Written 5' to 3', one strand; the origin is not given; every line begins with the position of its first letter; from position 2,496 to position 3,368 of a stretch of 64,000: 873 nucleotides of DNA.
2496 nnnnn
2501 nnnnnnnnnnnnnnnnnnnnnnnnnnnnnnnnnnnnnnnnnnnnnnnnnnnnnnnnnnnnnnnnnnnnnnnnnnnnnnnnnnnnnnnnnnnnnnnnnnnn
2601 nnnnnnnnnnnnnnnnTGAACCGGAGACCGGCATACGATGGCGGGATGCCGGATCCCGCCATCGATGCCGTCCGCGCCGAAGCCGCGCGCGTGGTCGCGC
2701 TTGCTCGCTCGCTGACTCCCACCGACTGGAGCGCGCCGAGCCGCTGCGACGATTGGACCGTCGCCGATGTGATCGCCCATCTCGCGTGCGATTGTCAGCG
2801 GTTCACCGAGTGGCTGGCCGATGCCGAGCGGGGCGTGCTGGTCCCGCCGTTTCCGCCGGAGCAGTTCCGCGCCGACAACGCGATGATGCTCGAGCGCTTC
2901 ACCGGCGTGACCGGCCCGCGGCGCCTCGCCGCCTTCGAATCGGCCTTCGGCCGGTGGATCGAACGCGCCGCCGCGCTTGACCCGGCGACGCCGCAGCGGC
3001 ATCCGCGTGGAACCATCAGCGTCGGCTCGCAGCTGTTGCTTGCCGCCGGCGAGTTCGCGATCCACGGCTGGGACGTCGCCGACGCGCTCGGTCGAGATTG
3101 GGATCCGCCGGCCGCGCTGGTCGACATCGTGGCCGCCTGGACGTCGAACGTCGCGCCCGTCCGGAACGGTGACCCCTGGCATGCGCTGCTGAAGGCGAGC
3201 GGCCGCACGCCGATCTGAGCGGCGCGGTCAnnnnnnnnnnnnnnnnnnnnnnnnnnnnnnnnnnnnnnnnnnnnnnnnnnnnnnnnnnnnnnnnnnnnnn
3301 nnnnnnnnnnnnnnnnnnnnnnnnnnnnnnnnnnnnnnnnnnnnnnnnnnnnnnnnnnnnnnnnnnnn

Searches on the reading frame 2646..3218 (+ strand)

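Call 4: search_protein_families(library=pfam, proteins=[window:2646-3218:+], max_evalue=1)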
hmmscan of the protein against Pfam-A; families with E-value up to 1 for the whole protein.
window:2646-3218:+ (190 aa): 3 families
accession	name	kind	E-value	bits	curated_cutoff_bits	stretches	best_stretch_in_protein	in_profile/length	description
PF11716.13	MDMPI_N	-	4.4e-16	60.3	24.2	1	9-145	1-140/140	Mycothiol maleylpyruvate isomerase N-terminal domain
PF12867.12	DinB_2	-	2.1e-10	41.5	24.8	1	10-141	3-125/128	DinB superfamily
PF08020.16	DUF1706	-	0.046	14.1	24.2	1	7-77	12-84/166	Protein of unknown function (DUF1706)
